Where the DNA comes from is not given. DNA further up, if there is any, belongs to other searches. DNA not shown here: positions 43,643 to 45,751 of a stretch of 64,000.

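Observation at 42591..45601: Operon of three tandem bactofilins ending in an orphan 602-aa bitopic membrane protein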

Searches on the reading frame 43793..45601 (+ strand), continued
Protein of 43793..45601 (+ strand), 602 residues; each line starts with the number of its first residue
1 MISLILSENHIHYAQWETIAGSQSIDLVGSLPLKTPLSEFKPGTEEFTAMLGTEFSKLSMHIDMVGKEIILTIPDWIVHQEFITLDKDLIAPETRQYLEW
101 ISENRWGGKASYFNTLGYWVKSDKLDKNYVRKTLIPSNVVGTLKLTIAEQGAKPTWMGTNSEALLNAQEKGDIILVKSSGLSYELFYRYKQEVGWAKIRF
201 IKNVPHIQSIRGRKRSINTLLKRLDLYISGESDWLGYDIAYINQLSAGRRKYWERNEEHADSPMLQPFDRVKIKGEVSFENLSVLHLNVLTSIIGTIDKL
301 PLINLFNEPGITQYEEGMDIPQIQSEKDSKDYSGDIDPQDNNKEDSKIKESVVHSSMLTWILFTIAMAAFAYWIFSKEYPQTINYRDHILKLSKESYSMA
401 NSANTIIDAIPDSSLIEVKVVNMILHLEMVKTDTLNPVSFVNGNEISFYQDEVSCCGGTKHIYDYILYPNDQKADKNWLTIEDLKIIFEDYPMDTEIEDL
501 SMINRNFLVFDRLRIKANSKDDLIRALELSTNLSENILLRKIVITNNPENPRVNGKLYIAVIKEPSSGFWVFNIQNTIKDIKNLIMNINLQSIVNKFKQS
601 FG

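Call 36: find_encoding_contigs(protein=P0058, flank=8000, max_places=2)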
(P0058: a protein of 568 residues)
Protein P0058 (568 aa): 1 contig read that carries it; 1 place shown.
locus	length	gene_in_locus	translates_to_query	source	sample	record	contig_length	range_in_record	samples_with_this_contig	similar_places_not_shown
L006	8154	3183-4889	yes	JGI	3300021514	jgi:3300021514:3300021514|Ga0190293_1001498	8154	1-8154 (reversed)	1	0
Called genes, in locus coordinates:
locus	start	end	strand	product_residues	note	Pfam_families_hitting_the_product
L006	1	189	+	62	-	?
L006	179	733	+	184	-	PF01025:GrpE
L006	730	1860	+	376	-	PF00226:DnaJ, PF01556:DnaJ_C, PF00684:DnaJ_CXXCXGXG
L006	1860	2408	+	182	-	PF14520:HHH_5 (faint), PF00633:HHH (faint), PF12836:HHH_3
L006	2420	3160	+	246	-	-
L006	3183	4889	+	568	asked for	-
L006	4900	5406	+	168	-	PF03602:Cons_hypoth95, PF05175:MTS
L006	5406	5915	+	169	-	PF01467:CTP_transf_like, PF08218:Citrate_ly_lig (weak)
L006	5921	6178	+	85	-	PF09723:Zn_ribbon_8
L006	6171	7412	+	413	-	PF00180:Iso_dh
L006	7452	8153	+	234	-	?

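Call 37: find_encoding_contigs(protein=P0065, flank=8000, max_places=2)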
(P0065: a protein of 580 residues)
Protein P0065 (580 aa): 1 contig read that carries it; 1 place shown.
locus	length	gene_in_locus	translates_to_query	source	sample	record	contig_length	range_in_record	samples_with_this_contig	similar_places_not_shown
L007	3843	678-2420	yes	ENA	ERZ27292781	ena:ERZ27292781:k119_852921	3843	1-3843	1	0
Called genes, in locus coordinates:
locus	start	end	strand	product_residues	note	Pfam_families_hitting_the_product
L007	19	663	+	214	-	-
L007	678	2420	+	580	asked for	-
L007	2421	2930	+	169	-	PF03602:Cons_hypoth95, PF05175:MTS, PF13847:Methyltransf_31 (weak)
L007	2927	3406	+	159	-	PF01467:CTP_transf_like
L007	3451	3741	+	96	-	PF09723:Zn_ribbon_8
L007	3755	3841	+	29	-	?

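Call 38: find_encoding_contigs(protein=P0082, flank=8000, max_places=2)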
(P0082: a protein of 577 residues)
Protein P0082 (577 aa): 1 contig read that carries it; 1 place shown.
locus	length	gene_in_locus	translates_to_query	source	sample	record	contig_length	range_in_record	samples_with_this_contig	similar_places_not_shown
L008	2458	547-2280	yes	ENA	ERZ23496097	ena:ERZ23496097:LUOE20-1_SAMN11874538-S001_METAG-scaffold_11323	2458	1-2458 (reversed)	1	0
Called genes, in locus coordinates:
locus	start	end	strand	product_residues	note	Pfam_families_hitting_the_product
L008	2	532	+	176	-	?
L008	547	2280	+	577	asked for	-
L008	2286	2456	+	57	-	?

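Call 39: find_encoding_contigs(protein=P0087, flank=8000, max_places=2)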
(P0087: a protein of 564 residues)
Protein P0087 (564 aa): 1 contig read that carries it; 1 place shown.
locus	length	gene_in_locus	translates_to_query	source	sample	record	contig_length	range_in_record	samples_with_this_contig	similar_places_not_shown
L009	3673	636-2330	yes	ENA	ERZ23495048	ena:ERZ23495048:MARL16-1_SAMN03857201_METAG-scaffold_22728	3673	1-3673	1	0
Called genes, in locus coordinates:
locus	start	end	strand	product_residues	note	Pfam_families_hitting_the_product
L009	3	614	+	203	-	?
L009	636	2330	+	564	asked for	-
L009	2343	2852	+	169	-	PF03602:Cons_hypoth95, PF05175:MTS, PF13847:Methyltransf_31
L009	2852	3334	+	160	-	PF01467:CTP_transf_like, PF08218:Citrate_ly_lig (weak)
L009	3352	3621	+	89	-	PF09723:Zn_ribbon_8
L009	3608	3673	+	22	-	?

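Call 46: search_protein_families(library=pfam, proteins=[L004:9248-9988:+, L006:2420-3157:+, L004:8812-9228:+, L006:1860-2405:+], max_evalue=1)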
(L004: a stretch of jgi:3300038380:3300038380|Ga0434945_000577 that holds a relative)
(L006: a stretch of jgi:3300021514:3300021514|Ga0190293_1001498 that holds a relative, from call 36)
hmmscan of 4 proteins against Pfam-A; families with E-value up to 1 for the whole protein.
L004:9248-9988:+ (247 aa): 0 families

L006:2420-3157:+ (246 aa): 4 families
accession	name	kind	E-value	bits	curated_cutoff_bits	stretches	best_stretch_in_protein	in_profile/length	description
PF16442.10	DUF5039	-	0.028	14.7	25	1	54-158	4-104/203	Domain of unknown function (DUF5039)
PF06508.19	QueC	-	0.059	13.3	22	1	121-223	64-165/210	Queuosine biosynthesis protein QueC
PF08542.16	Rep_fac_C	-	0.14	13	23.6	1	52-102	16-66/88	Replication factor C C-terminal domain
PF23989.1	PilB3_C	-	0.2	12.3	27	1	48-87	43-81/83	PilB3-like, C-terminal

L004:8812-9228:+ (139 aa): 13 families
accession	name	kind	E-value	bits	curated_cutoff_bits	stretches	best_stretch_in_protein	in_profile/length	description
PF12836.13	HHH_3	-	8e-25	87.2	27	1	79-138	6-65/65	Helix-hairpin-helix motif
PF00633.29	HHH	-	2.6e-14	52.7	24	2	79-106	3-30/30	Helix-hairpin-helix motif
PF14520.12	HHH_5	-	4.4e-09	37.1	27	2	82-105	30-53/57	Helix-hairpin-helix domain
PF12826.13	HHH_2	-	1.8e-06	28.5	27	1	78-107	26-55/64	Helix-hairpin-helix motif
PF03934.19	T2SSK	-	6.4e-06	26.9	24.2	1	79-125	1-47/63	Type II secretion system (T2SS), protein K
PF14716.13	HHH_8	-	8.1e-06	26.6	30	2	83-107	44-68/73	Helix-hairpin-helix domain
PF21176.3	RecR_HhH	-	0.00042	20.5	27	1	87-103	6-22/45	RecR, helix-hairpin-helix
PF21687.3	T2SSK_1st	-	0.008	17.3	26.2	1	105-139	70-104/107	Type II secretion system (T2SS), protein K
PF14579.12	HHH_6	-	0.014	16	25.6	1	89-122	27-60/90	Helix-hairpin-helix motif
PF09246.16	PHAT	-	0.045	13.9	21.5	1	53-84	30-61/110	PHAT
PF00570.28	HRDC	-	0.046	14.1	23.8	0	116-132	43-59/68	HRDC domain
PF11798.14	IMS_HHH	-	0.068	13.9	24.4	0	121-134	15-28/32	IMS family HHH motif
PF06514.17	PsbU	-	0.22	12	24.5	1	74-129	10-61/93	Photosystem II 12 kDa extrinsic protein (PsbU)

L006:1860-2405:+ (182 aa): 8 families
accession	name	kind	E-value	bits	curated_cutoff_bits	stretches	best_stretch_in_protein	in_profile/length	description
PF12836.13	HHH_3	-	3.3e-18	66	27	1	120-180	5-65/65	Helix-hairpin-helix motif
PF00633.29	HHH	-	2e-08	34.1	24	2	157-175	9-27/30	Helix-hairpin-helix motif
PF14520.12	HHH_5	-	3.3e-06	27.9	27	2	126-146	32-52/57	Helix-hairpin-helix domain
PF14716.13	HHH_8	-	0.00054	20.7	30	1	155-178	44-67/73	Helix-hairpin-helix domain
PF11798.14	IMS_HHH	-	0.062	14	24.4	1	159-176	11-28/32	IMS family HHH motif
PF12826.13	HHH_2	-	0.088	13.4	27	0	157-179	33-55/64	Helix-hairpin-helix motif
PF08496.15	Peptidase_S49_N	-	0.12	12.9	27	1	93-157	60-118/147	Peptidase family S49 N-terminal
PF21687.3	T2SSK_1st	-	0.24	12.6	26.2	1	148-181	71-104/107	Type II secretion system (T2SS), protein K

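Call 47: predict_structure(alignment_id=A2)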
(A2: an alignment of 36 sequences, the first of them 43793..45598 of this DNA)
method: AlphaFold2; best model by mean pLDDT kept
length: 602 residues; sequences in the alignment: 36
mean_pLDDT: 83.6   pTM: 0.54
mean pLDDT of the five models: 83.6, 82.5, 81.8, 81.2, 80.9
residues with pLDDT >= 90: 307; 70-90: 203; 50-70: 35; < 50: 57
segments of 3 or more residues with pLDDT < 50: 121-125, 316-355, 378-382, 568-573
pLDDT, mean of each block of 10 residues (from residue 1): 97 94 94 95 90 94 96 92 82 87 87 67 56 90 95 94 85 91 90 88 92 86 89 85 91 70 84 91 94 81 83 57 38 39 41 61 88 66 73 94 95 95 96 83 94 82 95 79 94 94 84 97 95 93 95 97 68 59 77 79 73
secondary structure, 60 per line:
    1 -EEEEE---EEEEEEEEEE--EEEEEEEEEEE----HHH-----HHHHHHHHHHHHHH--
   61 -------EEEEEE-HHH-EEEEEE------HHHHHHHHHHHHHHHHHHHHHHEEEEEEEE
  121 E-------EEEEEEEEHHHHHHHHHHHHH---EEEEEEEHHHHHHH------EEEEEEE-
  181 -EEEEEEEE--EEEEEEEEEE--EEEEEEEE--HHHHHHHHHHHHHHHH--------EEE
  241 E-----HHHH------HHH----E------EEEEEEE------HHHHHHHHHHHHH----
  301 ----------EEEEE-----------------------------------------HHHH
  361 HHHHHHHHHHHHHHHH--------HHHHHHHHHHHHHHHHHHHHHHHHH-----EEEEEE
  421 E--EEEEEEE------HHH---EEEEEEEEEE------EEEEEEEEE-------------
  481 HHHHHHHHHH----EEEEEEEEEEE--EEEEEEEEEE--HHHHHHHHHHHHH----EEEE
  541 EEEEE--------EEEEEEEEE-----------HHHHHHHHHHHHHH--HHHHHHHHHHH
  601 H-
elements in order: E2-6 E10-19 E22-32 H45-58 E68-73 E79-84 H91-112 E113-121 E129-136 H137-149 E153-159 H160-166 E173-179 E182-189 E192-201 E204-211 H214-229 E238-241 H247-250 E271-277 H284-296 E311-315 H357-376 H385-409 E415-421 E424-430 E443-452 E459-467 H481-490 E495-505 E508-517 H520-532 E537-545 E554-562 H574-587 H590-601
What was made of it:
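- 43793..44737 (+): 602-aa protein, aa 1-315: cytoplasmic actin-like domain of the PilM/GspL/FtsA type, lacking nucleotide-binding motifs. AF2 model with pLDDT mostly above 85 in this region (call 47).
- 44738..44860 (+): aa 316-356: disordered acidic juxtamembrane linker (net charge -5 over the last 40 aa). pLDDT below 50 for aa 316-355 (call 47).
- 44861..44920 (+): aa 357-376: the single transmembrane helix. Predicted helix 357-376 (call 47).
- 44921..45601 (+): aa 377-602 plus stop codon: predicted periplasmic region. It comprises a long helix (385-409), a four-stranded beta insert with a conserved CCGG (455-458), an alpha-beta-beta-alpha-beta-beta unit (481-562) and two C-terminal helices. 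AF2 secondary structure with pLDDT mostly above 90 for aa 390-560 (call 47).
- On GspL (T2SS protein L; PF05134 T2SSL, PF12693 GspL_C): The C-region contains a confident alpha-beta-beta-alpha-beta-beta unit (call 47), but this domain could not be fold-searched on its own.
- Fold: the AF2 model has mean pLDDT 83.6 (call 47).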

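Call 49: fold_search(model_id=the predicted structure, library=pdb)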
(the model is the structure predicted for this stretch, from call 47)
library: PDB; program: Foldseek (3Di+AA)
matches with E <= 10: 1210; with E <= 0.001: 76
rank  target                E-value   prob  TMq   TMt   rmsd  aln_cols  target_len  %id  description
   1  5eou_B                6.5e-11  1.00  0.34  0.54   9.2       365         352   11  Pseudomonas aeruginosa PilM:PilN1-12 bound to ATP (released 2016-04-27)
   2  5eoy_A                2.8e-10  1.00  0.29  0.44  11.3       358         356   11  Pseudomonas aeruginosa SeMet-PilM bound to ADP (released 2016-04-27)
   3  5eq6_A                3.0e-10  1.00  0.30  0.46  10.3       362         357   10  Pseudomonas aeruginosa PilM bound to AMP-PNP (released 2016-04-27)
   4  5eox_B                3.9e-10  1.00  0.29  0.45  10.6       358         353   11  Pseudomonas aeruginosa PilM bound to ADP (released 2016-04-27)
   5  5eoy_B                3.9e-10  1.00  0.29  0.44  10.5       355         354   11  Pseudomonas aeruginosa SeMet-PilM bound to ADP (released 2016-04-27)
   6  5eox_A                6.4e-10  1.00  0.29  0.44  10.6       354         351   11  Pseudomonas aeruginosa PilM bound to ADP (released 2016-04-27)
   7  5eou_A                7.1e-10  1.00  0.31  0.49   8.7       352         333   10  Pseudomonas aeruginosa PilM:PilN1-12 bound to ATP (released 2016-04-27)
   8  5eq6_B                3.3e-09  1.00  0.30  0.46  10.7       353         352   11  Pseudomonas aeruginosa PilM bound to AMP-PNP (released 2016-04-27)
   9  3jc8_Ma               7.4e-09  1.00  0.29  0.45  10.9       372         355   11  Architectural model of the type IVa pilus machine in a piliated state (released 2016-03-16)
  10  4pht_Y                1.4e-08  1.00  0.26  0.63   8.5       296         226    8  ATPase GspE in complex with the cytoplasmic domain of GspL from the Vibrio vulnificus type II Secretion system (released 2014-11-26)
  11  4pht_X                2.7e-08  1.00  0.26  0.63   8.8       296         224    8  ATPase GspE in complex with the cytoplasmic domain of GspL from the Vibrio vulnificus type II Secretion system (released 2014-11-26)
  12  2ych_A                4.2e-08  1.00  0.30  0.49   9.6       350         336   12  PilM-PilN type IV pilus biogenesis complex (released 2011-05-11)
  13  1e4f                  5.8e-08  1.00  0.21  0.30  12.2       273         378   11  FtsA (apo form) from Thermotoga maritima (released 2000-10-18)
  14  3wt0_C                6.9e-08  1.00  0.24  0.36  13.8       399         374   11  Crystal Structure Analysis of Cell Division Protein (released 2015-04-29)
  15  3wt0_D                6.9e-08  1.00  0.24  0.35  14.0       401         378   11  Crystal Structure Analysis of Cell Division Protein (released 2015-04-29)
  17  1yf5                  1.5e-07  1.00  0.26  0.59   9.1       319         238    9  Cyto-Epsl: The Cytoplasmic Domain Of Epsl, An Inner Membrane Component Of The Type II Secretion System Of Vibrio Cholera (released 2005-05-03)
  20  1w97                  3.5e-07  1.00  0.24  0.53   9.4       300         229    9  cyto-EpsL: the cytoplasmic domain of EpsL, an inner membrane component of the type II secretion system of Vibrio cholera (released 2004-11-30)
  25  5tkw                  8.9e-07  1.00  0.24  0.52   9.5       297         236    9  1.35 Angstrom Resolution Crystal Structure of a Pullulanase-specific Type II Secretion System Integral Cytoplasmic Membr (released 2016-10-19)
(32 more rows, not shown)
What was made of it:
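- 43793..44737 (+): Foldseek hits: PilM 5eou_B E 6.5e-11, GspL 4pht_Y E 1.4e-8 (TM-score 0.63 normalised to target), EpsL 1yf5, FtsA 1e4f (call 49).
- On GspL (T2SS protein L; PF05134 T2SSL, PF12693 GspL_C): Foldseek hits 4pht_Y E 1.4e-8 (TM-score 0.63 normalised to target), 1yf5, 1w97 and 5tkw (call 49).
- On PilM / PilN (PF11104, PF05137): Fold-level similarity is present (5eou_B E 6.5e-11, call 49).
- Closest known: GspL / PulL / EpsL. Same: GspL gives the best structural coverage (TM-score 0.63 normalised to target for 4pht_Y, call 49).
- Closest known: PilM-PilN. Same: PilM structures are the top Foldseek hits (E 6.5e-11, call 49).
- Closest known: FtsA. Same: Same branch of the actin-like fold, with significant Foldseek hits (call 49).
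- Foldseek top hits are PilM (E 6.5e-11), GspL/EpsL cytoplasmic domains (E 1.4e-8 to 3.5e-7, TM-score 0.53-0.63 normalised to target) and FtsA, all at probability 1.00 (call 49). FtsA, a filament tether, is among the structural relatives (call 49). The fit to FtsA is much poorer (TM-score 0.30-0.39 normalised to target) than to PilM (0.44-0.54) or GspL (0.52-0.63) (call 49).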

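Call 51: list_cluster_members(proteins=[P0051, P0052, P0054, P0055, P0057, P0060, P0063, P0066, P0077, P0086])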
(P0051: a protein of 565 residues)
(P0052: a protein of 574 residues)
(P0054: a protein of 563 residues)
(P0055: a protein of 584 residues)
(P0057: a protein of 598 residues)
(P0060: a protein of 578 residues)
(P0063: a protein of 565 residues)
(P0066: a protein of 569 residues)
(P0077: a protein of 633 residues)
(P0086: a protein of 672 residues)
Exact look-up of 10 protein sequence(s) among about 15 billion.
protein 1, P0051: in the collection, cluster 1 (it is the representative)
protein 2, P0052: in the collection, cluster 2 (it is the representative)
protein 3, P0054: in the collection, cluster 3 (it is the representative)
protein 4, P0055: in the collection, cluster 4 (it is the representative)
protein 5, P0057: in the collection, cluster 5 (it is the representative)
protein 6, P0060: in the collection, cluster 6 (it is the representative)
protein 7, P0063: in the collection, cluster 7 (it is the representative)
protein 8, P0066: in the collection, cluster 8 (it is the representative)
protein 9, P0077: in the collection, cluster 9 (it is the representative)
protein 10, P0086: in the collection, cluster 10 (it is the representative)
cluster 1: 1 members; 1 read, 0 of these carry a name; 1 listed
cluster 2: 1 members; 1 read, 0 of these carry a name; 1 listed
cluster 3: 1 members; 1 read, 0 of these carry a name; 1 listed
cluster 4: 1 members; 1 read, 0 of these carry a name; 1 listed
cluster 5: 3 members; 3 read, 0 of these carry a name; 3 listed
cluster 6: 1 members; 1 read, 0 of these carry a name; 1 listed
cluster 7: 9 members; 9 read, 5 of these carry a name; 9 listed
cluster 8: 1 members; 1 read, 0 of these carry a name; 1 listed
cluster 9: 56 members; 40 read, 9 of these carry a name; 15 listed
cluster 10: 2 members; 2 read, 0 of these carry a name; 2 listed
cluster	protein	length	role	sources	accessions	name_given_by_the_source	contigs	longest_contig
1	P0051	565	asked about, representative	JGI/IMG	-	-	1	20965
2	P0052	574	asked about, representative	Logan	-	-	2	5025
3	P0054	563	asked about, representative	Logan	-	-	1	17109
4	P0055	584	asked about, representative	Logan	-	-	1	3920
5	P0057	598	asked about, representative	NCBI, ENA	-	-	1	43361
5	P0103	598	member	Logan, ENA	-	-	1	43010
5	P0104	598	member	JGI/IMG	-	-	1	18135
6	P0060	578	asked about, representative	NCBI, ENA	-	-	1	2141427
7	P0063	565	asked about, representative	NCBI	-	-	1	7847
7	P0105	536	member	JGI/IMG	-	hypothetical protein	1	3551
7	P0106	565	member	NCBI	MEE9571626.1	MAG: hypothetical protein V3W20_01105 [Candidatus Neomarinimicrobiota bacterium]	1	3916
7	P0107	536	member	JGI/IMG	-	hypothetical protein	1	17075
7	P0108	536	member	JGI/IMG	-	hypothetical protein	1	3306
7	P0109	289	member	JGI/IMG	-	hypothetical protein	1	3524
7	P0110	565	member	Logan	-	-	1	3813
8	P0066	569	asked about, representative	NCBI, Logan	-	-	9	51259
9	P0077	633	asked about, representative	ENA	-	-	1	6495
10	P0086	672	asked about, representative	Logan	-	-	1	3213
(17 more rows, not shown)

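Call 52: find_encoding_contigs(protein=P0060, flank=10000, max_places=1)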
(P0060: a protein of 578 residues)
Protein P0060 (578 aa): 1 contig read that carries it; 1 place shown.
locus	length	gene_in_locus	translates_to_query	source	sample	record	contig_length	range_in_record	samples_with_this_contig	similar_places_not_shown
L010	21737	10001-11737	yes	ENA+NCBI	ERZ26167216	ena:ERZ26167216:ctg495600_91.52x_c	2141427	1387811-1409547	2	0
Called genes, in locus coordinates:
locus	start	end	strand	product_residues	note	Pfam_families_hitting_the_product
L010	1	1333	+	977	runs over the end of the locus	PF13485:Peptidase_MA_2 (faint), PF26549:Tricorn_N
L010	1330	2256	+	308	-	PF18935:DUF5683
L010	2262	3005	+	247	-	PF13174:TPR_6 (faint), PF13512:TPR_18 (faint), PF13525:YfiO, PF13432:TPR_16 (faint)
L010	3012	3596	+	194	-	PF01467:CTP_transf_like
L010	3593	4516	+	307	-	PF01699:Na_Ca_ex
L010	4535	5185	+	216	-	PF00005:ABC_tran, PF13304:AAA_21 (faint)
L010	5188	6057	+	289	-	PF18075:FtsX_ECD, PF02687:FtsX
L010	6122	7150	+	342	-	PF01628:HrcA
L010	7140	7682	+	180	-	PF01025:GrpE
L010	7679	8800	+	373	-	PF00226:DnaJ, PF01556:DnaJ_C, PF00684:DnaJ_CXXCXGXG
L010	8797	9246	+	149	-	PF14520:HHH_5 (faint), PF00633:HHH, PF12826:HHH_2 (faint), PF12836:HHH_3, PF14716:HHH_8 (faint)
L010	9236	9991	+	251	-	-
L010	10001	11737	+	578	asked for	-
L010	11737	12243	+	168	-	PF03602:Cons_hypoth95, PF05175:MTS, PF13847:Methyltransf_31 (weak)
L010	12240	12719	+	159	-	PF01467:CTP_transf_like, PF08218:Citrate_ly_lig (faint)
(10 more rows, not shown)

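Call 53: find_encoding_contigs(protein=P0057, flank=10000, max_places=1)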
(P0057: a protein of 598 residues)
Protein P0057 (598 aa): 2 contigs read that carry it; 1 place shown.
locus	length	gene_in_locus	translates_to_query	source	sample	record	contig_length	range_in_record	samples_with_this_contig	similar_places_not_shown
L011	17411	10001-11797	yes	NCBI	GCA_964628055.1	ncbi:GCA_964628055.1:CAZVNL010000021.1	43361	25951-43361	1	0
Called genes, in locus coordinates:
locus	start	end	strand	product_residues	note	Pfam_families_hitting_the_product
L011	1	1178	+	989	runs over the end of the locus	PF07676:PD40 (weak), PF26549:Tricorn_N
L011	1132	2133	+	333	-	PF18935:DUF5683 (weak)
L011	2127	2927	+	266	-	PF13525:YfiO, PF13174:TPR_6 (faint), PF13432:TPR_16 (faint)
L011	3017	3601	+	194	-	PF01467:CTP_transf_like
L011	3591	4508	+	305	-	PF01699:Na_Ca_ex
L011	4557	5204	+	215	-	PF00005:ABC_tran, PF13304:AAA_21 (faint)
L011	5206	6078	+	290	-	PF18075:FtsX_ECD, PF02687:FtsX (weak)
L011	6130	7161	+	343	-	PF01628:HrcA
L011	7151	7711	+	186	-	PF01025:GrpE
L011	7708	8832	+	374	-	PF00226:DnaJ, PF01556:DnaJ_C, PF00684:DnaJ_CXXCXGXG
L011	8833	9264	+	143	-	PF14520:HHH_5 (faint), PF00633:HHH (weak), PF12836:HHH_3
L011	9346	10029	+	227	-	-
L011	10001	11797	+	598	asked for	-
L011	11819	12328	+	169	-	PF03602:Cons_hypoth95, PF05175:MTS, PF13847:Methyltransf_31, PF13649:Methyltransf_25 (weak)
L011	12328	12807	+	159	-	PF01467:CTP_transf_like, PF08218:Citrate_ly_lig (weak)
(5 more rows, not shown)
